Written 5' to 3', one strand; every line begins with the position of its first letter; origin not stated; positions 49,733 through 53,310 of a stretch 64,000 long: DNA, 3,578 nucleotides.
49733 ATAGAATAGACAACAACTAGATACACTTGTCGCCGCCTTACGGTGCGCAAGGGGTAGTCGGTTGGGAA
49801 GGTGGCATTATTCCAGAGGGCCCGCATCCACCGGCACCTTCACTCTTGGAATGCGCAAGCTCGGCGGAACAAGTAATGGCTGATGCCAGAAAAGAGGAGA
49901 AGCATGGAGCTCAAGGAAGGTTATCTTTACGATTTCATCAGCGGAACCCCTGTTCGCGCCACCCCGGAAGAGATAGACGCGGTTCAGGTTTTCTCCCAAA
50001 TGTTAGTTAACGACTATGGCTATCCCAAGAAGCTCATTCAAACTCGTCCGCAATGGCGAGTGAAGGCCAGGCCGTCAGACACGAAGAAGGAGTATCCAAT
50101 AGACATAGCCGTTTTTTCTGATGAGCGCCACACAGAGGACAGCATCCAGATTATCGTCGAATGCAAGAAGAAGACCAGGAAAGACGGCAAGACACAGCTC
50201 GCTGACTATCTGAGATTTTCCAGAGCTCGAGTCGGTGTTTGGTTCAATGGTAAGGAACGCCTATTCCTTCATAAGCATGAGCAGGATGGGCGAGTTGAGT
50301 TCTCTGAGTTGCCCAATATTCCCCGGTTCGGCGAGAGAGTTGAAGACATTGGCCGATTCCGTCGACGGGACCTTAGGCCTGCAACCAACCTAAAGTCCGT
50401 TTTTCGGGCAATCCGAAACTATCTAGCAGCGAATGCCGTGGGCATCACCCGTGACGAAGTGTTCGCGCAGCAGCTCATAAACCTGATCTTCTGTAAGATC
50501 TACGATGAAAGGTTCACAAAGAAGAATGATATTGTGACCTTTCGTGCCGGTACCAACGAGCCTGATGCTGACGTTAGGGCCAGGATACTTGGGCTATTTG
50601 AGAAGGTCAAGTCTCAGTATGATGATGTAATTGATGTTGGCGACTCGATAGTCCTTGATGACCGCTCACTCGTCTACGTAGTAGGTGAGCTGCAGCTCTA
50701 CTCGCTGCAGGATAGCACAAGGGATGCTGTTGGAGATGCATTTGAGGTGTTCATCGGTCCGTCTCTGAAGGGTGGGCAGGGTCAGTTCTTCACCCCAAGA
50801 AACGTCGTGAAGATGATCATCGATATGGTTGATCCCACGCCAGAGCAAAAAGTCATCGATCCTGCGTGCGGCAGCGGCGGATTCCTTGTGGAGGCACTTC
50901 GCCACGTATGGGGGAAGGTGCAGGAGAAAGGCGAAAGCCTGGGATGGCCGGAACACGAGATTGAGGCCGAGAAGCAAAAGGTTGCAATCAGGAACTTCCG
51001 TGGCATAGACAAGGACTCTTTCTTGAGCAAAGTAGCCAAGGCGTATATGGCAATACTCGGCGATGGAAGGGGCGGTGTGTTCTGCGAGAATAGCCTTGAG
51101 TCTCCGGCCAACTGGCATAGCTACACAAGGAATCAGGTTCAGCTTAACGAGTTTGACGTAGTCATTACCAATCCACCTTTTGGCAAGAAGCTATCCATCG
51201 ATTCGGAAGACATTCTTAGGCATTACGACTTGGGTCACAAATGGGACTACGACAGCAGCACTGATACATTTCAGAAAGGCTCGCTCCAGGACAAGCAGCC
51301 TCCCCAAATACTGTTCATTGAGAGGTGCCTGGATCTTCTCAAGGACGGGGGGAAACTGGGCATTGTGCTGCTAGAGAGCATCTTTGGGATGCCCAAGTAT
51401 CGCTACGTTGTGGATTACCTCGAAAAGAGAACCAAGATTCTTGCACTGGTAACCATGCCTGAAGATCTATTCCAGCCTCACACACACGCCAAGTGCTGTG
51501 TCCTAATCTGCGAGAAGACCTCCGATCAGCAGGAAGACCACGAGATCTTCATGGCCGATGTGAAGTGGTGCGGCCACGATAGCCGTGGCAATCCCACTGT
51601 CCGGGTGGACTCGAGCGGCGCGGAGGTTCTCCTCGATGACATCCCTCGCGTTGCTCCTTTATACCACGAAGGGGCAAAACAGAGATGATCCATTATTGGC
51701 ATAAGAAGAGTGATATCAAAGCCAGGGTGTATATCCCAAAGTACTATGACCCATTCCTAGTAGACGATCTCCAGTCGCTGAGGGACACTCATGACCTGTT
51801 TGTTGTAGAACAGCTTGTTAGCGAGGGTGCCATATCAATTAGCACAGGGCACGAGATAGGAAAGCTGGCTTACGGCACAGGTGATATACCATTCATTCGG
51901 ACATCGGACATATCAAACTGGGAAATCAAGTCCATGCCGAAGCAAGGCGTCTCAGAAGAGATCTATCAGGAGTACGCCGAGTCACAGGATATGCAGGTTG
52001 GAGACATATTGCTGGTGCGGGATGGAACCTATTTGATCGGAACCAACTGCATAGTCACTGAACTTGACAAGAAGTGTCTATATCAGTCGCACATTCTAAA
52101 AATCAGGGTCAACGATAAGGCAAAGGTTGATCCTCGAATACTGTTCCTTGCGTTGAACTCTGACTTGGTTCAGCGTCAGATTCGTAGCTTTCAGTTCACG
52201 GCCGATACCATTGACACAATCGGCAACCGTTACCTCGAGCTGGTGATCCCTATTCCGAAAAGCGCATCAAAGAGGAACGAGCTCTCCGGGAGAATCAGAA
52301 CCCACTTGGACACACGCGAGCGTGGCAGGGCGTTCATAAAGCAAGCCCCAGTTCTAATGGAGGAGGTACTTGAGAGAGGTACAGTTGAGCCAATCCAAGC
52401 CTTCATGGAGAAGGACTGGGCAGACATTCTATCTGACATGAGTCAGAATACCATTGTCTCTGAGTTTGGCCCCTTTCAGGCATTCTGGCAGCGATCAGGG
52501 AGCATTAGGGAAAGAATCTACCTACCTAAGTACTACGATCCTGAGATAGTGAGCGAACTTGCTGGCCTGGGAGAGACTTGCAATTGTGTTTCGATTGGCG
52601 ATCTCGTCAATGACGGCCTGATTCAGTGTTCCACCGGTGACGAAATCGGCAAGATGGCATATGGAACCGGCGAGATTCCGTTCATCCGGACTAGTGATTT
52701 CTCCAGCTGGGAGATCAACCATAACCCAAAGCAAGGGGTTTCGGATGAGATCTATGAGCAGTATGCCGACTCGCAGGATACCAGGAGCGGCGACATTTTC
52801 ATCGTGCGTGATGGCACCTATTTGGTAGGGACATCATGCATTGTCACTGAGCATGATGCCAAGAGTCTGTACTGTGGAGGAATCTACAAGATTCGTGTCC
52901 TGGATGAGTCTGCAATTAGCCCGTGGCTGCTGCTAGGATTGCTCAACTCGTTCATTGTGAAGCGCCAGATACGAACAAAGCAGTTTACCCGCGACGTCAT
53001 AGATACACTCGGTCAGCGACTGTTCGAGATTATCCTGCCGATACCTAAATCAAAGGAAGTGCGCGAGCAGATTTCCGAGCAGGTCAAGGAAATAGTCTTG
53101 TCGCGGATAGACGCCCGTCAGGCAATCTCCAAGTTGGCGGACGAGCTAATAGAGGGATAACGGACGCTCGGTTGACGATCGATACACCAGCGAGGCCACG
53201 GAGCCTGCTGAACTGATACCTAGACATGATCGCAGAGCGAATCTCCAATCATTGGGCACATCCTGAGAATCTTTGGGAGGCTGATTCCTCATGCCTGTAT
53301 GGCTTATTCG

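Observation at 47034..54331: Unusual composite restriction cluster: N-terminal-nuclease-less SF2 helicase plus BcgI-like nuclease-methyltransferase fusion plus HsdS with duplicated TRDs plus Mrr-like nuclease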

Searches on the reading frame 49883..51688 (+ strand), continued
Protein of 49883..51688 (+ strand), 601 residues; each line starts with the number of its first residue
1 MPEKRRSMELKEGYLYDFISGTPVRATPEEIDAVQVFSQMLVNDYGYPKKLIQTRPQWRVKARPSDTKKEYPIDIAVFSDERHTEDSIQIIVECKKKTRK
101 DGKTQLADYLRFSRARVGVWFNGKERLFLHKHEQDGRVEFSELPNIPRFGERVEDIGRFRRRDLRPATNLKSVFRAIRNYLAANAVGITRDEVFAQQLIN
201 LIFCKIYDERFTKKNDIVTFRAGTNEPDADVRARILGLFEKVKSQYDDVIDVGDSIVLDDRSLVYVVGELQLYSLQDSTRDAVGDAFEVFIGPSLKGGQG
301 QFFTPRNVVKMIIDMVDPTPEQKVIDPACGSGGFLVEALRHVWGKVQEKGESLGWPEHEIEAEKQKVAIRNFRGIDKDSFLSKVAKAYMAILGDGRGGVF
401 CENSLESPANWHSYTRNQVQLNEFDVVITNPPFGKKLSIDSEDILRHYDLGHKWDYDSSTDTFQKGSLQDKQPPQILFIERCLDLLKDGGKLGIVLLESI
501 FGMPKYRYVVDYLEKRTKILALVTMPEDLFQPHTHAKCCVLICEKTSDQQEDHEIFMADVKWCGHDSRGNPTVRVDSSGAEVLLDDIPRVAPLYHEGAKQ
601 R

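Call 70: search_solved_structures(query=A3, max_evalue=0.00001, show_alignments=1)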
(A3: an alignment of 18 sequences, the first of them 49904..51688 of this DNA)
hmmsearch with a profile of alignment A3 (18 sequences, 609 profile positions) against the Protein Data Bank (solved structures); distinct sequences matched with E-value up to 0.00001: 19.
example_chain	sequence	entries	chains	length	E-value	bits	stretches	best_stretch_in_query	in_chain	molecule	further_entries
8w0p_A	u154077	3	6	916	3.7e-58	200.4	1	188-555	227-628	RM.BsaXI | site-specific DNA-methyltransferase (adenine-specific)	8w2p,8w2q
2y7c_B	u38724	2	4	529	4.7e-30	107.5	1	196-555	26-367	TYPE I RESTRICTION ENZYME ECOKI M PROTEIN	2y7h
2ar0_A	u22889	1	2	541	5.1e-30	107.4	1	196-555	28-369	Type I restriction enzyme EcoKI M protein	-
7vru_A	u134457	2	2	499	7.7e-30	106.8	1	260-577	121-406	Site-specific DNA-methyltransferase (adenine-specific)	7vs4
2okc_A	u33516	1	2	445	2.6e-26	95.2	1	281-561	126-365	Type I restriction enzyme StySJI M protein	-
5ybb_A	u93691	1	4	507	1.5e-25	92.6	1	302-439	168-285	Type I restriction-modification system methyltransferase subunit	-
3ufb_A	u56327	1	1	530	2.8e-25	91.8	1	252-360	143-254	Type I restriction-modification system methyltransferase subunit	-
3khk_A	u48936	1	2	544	7.4e-23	83.8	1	248-603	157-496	Type I restriction-modification system methylation subunit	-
7bst_D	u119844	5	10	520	4.8e-19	71.2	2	271-372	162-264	Type I restriction enzyme EcoR124II M protein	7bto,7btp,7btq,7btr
7eew_A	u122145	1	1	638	1e-17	66.8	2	250-348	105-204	Type I restriction-modification system methyltransferase subunit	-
7vru_B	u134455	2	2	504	1.8e-17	66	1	260-438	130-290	Site-specific DNA-methyltransferase (adenine-specific)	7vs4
3lkd_A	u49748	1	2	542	2.7e-16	62.1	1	377-569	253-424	Type I restriction-modification system methyltransferase subunit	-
2f8l_A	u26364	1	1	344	3.6e-16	61.7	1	460-563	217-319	hypothetical protein lmo1582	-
7lni_A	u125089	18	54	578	8.6e-13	50.5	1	290-554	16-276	Site-specific DNA-methyltransferase (adenine-specific)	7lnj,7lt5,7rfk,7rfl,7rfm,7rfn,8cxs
8cxz_A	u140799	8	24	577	9.6e-13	50.4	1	290-554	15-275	Site-specific DNA-methyltransferase (adenine-specific)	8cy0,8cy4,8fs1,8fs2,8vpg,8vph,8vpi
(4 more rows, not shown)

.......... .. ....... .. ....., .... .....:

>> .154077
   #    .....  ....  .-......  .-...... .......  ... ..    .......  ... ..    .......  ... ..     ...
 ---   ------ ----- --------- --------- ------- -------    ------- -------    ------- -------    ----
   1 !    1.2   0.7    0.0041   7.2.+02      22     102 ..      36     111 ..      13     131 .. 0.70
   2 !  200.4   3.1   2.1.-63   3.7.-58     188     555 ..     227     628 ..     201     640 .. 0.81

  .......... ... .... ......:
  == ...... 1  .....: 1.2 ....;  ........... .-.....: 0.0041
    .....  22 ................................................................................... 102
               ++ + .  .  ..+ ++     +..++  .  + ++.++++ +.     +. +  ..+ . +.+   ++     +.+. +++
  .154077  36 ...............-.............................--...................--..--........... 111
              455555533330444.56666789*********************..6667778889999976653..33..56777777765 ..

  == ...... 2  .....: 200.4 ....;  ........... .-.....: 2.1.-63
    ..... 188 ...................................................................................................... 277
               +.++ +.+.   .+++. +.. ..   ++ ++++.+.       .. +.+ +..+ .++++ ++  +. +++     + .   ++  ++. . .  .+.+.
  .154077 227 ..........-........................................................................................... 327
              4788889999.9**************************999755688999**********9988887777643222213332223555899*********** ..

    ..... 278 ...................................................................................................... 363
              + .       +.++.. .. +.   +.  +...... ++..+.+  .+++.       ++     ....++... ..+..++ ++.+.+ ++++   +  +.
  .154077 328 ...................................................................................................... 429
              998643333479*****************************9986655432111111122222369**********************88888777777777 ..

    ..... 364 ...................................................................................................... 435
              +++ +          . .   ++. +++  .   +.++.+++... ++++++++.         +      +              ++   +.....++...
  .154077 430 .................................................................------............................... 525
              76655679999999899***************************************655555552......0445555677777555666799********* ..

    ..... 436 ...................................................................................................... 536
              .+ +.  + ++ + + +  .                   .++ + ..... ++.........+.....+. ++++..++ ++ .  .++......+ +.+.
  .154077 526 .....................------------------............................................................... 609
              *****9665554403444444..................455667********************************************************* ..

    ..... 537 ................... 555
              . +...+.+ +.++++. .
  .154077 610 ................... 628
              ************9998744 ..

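Call 96: search_dna_similar(query=window:49904-51688:+, collection=phages, mode=protein, max_rows=10, max_evalue=1e-30)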
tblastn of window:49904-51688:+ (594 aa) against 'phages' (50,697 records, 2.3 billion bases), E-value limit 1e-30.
Records with a match: 3; places in all: 3; records where one place covers at least 80% of the query: 3.
Best place of each record, by identity: <60% 3.
By first word of the organism name: Bacteriophage 2; Mycobacterium 1.
By host as written in the record: Helicobacter heilmannii 1; Mycobacterium abscessus GD51 1; - 1.
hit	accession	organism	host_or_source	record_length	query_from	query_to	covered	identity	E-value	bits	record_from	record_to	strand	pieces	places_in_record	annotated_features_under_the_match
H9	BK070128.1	Bacteriophage sp.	Helicobacter heilmannii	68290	8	571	95%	48.9%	2e-163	522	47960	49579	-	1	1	hypothetical protein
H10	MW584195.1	Mycobacterium phage prophiGD51-2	Mycobacterium abscessus GD51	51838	5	577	96%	34.3%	1e-84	294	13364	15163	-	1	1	13: type I restriction-modification system methyltransferase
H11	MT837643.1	Bacteriophage sp.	human fecal samples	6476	17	578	95%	29.9%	1e-56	212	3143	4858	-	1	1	record has no annotation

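Call 98: get_annotated_region(hit=H10, flank=5000)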
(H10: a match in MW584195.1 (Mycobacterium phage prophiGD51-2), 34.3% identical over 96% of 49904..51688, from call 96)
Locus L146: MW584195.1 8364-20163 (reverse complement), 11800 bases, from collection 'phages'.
description: Mycobacterium phage prophiGD51-2, complete genome.
organism: Mycobacterium phage prophiGD51-2 (NCBI taxid 2813267)
taxonomy: Viruses; Duplodnaviria; Heunggongvirae; Uroviricota; Caudoviricetes
host: Mycobacterium abscessus GD51; source: -; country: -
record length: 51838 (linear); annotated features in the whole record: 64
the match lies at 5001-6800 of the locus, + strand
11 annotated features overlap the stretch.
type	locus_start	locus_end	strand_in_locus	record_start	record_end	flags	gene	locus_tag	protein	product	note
CDS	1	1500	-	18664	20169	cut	20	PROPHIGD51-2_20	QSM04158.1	portal protein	-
CDS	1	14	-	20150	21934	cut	21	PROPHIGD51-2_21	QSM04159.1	MuF-like minor capsid protein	-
CDS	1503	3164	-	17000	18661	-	19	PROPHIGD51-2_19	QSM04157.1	terminase large subunit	-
CDS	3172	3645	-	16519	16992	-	18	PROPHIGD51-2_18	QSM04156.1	terminase small subunit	-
CDS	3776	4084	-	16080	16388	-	17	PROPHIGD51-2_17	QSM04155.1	HNH endonuclease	-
CDS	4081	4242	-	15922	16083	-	16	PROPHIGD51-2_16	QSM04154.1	hypothetical protein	-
CDS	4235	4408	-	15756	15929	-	15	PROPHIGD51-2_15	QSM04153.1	hypothetical protein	-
CDS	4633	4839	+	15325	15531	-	14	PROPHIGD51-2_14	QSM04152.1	hypothetical protein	-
CDS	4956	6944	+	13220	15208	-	13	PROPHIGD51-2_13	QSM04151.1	type I restriction-modification system methyltransferase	-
CDS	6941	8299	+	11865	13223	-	12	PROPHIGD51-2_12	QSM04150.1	type I restriction-modification system methyltransferase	-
CDS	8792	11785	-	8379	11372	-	11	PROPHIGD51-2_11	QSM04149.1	DNA primase/polymerase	-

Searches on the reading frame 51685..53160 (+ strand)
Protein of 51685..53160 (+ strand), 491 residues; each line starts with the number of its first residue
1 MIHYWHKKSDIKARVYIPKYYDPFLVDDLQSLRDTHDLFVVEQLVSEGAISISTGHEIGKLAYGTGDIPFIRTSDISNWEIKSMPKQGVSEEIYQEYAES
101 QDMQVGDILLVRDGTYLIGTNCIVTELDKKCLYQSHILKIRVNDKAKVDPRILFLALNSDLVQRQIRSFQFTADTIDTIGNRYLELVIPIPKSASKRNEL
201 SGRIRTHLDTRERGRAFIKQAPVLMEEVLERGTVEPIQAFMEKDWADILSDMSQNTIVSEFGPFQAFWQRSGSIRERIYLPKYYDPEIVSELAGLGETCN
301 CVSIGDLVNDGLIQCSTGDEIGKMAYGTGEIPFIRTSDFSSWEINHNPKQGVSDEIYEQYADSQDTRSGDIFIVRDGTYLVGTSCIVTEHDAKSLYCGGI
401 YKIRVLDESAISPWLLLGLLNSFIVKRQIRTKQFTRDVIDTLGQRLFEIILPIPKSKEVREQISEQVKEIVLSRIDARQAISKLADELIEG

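Call 4: search_protein_families(library=pfam, proteins=[window:51685-53160:+], max_evalue=0.01)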
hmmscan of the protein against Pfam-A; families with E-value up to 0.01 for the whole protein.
window:51685-53160:+ (491 aa): 3 families
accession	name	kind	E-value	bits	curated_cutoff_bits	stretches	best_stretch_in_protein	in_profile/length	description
PF01420.25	Methylase_S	-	1e-06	29.5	22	1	64-192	28-138/168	Type I restriction modification DNA specificity domain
PF12950.13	TaqI_C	-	0.00028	21.6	26.5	0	123-184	51-113/118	TaqI-like C-terminal specificity domain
PF14626.12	RNase_Zc3h12a_2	-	0.001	19.7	23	0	12-54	25-65/122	Zc3h12a-like Ribonuclease NYN domain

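Call 5: search_protein_families(library=padloc, proteins=[window:51685-53160:+], max_evalue=0.01)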
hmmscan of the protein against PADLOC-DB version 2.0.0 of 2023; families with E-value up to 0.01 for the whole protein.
window:51685-53160:+ (491 aa): 46 families (the best 25 are shown)
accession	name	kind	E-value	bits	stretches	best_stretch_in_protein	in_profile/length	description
PDLC03169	Specificity_I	-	1.7e-22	78.4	2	47-193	228-372/461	Type I specificity subunit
PDLC03086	Specificity_I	-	1.1e-21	75.4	2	52-194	22-161/458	Type I specificity subunit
PDLC03100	Specificity_I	-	4.6e-20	70.4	2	53-194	209-350/392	Type I specificity subunit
PDLC03168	Specificity_I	-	1.7e-19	68.7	2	49-210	14-167/459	Type I specificity subunit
PDLC03179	Specificity_I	-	7.7e-19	66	2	61-194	418-546/589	Type I specificity subunit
PDLC04137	mad5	-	1e-18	65.8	2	326-483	236-381/392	mads_5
PDLC03069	Specificity_I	-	4.5e-18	63.5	2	65-175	219-325/387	Type I specificity subunit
PDLC03105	Specificity_I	-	7.4e-17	59.9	2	63-194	263-389/448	Type I specificity subunit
PDLC03120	Specificity_I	-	9.7e-17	59.3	2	309-490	274-447/515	Type I specificity subunit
PDLC03078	Specificity_I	-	1.4e-16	59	2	58-194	246-380/419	Type I specificity subunit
PDLC03189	Specificity_I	-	1.8e-16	58.1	2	64-194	247-371/459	Type I specificity subunit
PDLC03096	Specificity_I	-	3.2e-16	57.2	2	69-198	398-526/658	Type I specificity subunit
PDLC03087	Specificity_I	-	4.1e-15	53.6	2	62-184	36-157/418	Type I specificity subunit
PDLC03098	Specificity_I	-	4.5e-15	54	2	62-192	53-178/443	Type I specificity subunit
PDLC03107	Specificity_I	-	4.6e-15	53.6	2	64-191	221-347/392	Type I specificity subunit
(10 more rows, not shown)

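Call 6: search_protein_families(library=ncbifam, proteins=[window:51685-53160:+], max_evalue=0.01)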
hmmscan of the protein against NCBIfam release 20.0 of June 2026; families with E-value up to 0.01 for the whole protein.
window:51685-53160:+ (491 aa): 2 families
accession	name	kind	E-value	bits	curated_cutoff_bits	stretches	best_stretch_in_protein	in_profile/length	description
NF047740.1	antiphage_MADS5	equivalog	9.5e-21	74.1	400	2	67-227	301-458/461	methylation-associated defense system restriction endonuclease subunit S MAD5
NF007278.0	PRK09737.1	equivalog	2.7e-07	29.7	662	1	98-189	276-368/461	type I restriction-modification system specificity subunit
